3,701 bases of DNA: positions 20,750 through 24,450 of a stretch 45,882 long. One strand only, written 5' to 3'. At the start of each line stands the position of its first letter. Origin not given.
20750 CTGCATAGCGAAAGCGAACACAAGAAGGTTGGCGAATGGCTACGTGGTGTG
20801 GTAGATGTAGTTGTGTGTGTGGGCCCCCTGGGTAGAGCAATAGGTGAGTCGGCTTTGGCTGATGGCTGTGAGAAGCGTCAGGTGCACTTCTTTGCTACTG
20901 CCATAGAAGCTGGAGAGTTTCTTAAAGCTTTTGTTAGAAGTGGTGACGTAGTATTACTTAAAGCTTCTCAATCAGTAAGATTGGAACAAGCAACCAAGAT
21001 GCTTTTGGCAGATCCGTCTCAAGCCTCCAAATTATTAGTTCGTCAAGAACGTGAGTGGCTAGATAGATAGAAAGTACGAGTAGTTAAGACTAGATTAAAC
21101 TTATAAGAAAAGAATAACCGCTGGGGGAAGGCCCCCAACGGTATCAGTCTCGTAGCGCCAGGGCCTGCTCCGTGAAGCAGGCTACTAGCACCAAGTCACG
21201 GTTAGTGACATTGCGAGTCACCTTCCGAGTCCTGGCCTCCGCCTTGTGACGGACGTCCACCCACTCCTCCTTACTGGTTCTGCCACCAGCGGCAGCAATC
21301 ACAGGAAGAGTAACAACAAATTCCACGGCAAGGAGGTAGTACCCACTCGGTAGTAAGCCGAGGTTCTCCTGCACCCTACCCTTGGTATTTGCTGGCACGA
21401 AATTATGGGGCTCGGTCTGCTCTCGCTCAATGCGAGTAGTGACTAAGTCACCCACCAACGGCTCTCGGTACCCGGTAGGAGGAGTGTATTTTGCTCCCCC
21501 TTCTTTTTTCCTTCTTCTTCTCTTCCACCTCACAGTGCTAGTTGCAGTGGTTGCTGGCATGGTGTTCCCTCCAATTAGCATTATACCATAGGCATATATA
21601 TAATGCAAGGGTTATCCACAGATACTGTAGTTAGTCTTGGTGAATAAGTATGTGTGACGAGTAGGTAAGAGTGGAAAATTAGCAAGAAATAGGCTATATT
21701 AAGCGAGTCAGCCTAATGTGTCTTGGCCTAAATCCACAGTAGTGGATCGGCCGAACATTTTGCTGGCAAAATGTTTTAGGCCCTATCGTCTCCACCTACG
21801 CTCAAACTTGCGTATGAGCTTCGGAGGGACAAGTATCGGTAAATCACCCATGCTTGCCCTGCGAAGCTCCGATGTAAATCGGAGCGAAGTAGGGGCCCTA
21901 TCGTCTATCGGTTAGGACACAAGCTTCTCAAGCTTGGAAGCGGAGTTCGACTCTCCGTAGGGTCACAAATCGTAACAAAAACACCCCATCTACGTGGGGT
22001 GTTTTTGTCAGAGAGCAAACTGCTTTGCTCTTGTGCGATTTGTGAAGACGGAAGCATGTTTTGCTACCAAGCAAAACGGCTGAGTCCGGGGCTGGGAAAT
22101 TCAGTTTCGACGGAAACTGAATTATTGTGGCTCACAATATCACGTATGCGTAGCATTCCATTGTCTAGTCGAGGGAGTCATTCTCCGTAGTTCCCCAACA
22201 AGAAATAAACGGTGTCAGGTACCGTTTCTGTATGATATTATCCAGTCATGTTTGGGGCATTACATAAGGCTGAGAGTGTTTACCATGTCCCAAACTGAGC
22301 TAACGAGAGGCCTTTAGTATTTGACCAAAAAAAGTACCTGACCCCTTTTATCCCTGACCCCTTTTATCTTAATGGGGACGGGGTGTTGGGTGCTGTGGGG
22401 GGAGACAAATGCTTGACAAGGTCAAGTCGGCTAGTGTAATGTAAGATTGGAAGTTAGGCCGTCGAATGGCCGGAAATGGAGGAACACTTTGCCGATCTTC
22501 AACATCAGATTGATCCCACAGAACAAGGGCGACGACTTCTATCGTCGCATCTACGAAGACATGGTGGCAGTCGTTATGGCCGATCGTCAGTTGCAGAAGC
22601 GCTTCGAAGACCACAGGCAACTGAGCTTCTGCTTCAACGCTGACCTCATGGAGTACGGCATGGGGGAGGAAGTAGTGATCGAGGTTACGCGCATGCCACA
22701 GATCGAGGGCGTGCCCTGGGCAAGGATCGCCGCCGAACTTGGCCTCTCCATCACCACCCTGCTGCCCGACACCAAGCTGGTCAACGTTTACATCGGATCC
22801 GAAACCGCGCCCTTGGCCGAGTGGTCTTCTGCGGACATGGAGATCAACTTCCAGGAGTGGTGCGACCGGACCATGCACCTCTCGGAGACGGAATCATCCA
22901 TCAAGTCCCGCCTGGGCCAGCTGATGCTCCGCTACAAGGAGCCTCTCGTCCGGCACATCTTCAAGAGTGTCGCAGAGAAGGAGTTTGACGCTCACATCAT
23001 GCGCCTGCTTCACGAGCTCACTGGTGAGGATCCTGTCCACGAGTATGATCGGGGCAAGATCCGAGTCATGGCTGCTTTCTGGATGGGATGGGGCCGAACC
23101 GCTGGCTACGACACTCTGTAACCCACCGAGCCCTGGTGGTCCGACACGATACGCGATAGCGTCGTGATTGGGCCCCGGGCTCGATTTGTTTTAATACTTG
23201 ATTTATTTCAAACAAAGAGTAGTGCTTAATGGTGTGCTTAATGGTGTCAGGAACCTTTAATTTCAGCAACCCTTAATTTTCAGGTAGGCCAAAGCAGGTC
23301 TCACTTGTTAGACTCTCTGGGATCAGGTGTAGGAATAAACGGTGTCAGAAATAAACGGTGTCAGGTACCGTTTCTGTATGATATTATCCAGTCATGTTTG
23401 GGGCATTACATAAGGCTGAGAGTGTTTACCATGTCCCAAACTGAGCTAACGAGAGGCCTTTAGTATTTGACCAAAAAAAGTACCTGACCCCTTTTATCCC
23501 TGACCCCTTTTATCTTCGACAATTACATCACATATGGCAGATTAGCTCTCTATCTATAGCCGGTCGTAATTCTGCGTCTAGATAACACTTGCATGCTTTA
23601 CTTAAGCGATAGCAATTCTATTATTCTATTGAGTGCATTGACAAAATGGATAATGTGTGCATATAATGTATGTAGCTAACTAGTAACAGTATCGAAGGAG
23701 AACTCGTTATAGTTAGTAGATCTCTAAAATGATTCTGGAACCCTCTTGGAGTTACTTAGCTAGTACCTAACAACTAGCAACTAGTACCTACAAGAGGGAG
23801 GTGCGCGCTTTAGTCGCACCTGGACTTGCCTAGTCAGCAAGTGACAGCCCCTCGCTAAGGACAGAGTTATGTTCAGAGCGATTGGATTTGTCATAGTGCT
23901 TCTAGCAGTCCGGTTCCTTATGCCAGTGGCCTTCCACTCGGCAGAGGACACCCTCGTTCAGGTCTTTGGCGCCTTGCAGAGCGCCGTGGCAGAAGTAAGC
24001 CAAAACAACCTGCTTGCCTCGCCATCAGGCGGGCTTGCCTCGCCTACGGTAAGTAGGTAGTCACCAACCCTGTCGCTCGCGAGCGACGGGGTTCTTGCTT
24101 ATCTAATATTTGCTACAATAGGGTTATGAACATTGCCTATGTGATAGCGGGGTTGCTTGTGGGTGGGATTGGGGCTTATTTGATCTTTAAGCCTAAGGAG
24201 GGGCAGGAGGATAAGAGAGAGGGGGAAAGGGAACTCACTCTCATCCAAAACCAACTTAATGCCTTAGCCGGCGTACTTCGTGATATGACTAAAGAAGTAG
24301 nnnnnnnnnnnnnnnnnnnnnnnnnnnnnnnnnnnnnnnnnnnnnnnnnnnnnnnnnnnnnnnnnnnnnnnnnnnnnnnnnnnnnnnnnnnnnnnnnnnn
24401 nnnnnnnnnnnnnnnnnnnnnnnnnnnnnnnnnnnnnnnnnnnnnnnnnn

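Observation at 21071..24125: GC-rich accessory island of three autonomous unknown genes inserted where the dcw cluster breaks off, centred on tRNA-Glu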

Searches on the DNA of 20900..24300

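Call 28: search_rna_families(source=window, start=20900, end=24300, threshold=evalue, max_evalue=10)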
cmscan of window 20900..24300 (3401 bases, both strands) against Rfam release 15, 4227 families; matches with E-value up to 10: 8.
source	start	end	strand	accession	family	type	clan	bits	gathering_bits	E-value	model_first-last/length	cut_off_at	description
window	21894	21965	+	RF00005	tRNA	Gene; tRNA;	CL00001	54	29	4.2e-10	1-71/71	no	tRNA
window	21894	21964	+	RF01684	mascRNA-menRNA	Gene;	-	22.6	42.5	0.23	1-56/56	no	MALAT1-associated small cytoplasmic RNA/MEN beta RNA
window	21111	21181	-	RF02869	ncS025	Gene; sRNA;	-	22.6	46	0.59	1-85/85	no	Burkholderia sRNA 25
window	21524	21592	+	RF00816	mir-245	Gene; miRNA;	-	22.1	70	0.3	1-85/85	no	mir-245 microRNA precursor family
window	20918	21002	+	RF01841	veev_FSE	Cis-reg; frameshift_element;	-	19.2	55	2.5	1-71/71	no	venezuelan equine encephalitis virus ribosomal frameshift element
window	21934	22002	+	RF02236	asX2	Gene; sRNA;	-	18.8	70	2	1-87/87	no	Xanthomonas sRNA asX2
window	21798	21888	-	RF04220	HCV_SL588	Cis-reg;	-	17.7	79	7.6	1-81/81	no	SL588 non-coding RNA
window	22923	22974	-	RF01763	Guanidine-III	Cis-reg; riboswitch;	-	14.5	36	9.6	1-67/67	no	Guanidine-III riboswitch aptamer (yKKC-III)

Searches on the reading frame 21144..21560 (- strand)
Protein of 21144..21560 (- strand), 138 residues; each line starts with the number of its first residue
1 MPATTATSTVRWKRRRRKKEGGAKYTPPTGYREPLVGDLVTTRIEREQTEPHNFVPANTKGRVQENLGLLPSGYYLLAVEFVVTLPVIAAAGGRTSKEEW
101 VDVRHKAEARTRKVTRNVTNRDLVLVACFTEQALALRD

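Call 7: search_protein_families(library=pfam, proteins=[window:21144-21560:-], max_evalue=1)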
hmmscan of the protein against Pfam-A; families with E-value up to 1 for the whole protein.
window:21144-21560:- (138 aa): 0 families

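Call 8: search_protein_families(library=phrogs, proteins=[window:21144-21560:-], max_evalue=1)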
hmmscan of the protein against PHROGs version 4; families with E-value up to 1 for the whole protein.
window:21144-21560:- (138 aa): 0 families

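Call 9: search_protein_families(library=padloc, proteins=[window:21144-21560:-], max_evalue=1)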
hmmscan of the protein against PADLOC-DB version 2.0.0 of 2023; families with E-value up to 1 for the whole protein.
window:21144-21560:- (138 aa): 0 families

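Call 12: find_homologous_proteins(query=window:21144-21560:-, max_evalue=0.01)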
Query window:21144-21560:- (138 aa): 1 proteins with E <= 0.01 among 40 candidates.
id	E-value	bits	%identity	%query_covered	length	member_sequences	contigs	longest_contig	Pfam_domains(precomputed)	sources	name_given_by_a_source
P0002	3.1e-85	301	100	100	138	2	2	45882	-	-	-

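Call 14: find_encoding_contigs(protein=P0002, flank=10000, max_places=10)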
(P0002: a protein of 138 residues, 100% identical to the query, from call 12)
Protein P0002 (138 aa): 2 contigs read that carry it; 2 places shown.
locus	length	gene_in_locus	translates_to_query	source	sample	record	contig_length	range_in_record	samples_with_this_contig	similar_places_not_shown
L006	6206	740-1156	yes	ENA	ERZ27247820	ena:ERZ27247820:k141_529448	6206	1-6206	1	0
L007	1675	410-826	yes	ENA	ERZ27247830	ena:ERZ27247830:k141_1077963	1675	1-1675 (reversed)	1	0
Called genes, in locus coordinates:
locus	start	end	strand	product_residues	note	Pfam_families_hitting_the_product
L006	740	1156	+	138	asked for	-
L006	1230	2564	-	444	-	PF08245:Mur_ligase_M, PF02875:Mur_ligase_C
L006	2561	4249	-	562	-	PF03717:PBP_dimer (weak), PF00905:Transpeptidase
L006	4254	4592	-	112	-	-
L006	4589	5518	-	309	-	PF01795:Methyltransf_5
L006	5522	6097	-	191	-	PF02381:MraZ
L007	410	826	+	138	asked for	-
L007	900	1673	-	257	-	?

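Call 65: search_protein_families(library=ncbifam, proteins=[window:21144-21560:-], max_evalue=0.1)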
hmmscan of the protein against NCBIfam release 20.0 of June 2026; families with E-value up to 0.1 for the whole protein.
window:21144-21560:- (138 aa): 0 families

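Call 75: find_related_loci(query=window:21144-21560:-, collection=viral_contigs, flank=5000)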
Query window:21144-21560:- (138 aa) in viral_contigs; peptide patterns used: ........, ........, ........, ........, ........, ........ (x = any residue, [..] = any of these).
77 stretches matched a pattern, but none encodes a relative of the query by tblastn (E <= 1e-3).

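Call 96: search_dna_similar(query=window:21144-21560:-, collection=phages, mode=protein, max_evalue=0.01, max_rows=5)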
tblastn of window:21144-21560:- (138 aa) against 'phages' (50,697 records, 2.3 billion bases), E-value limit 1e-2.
No match.
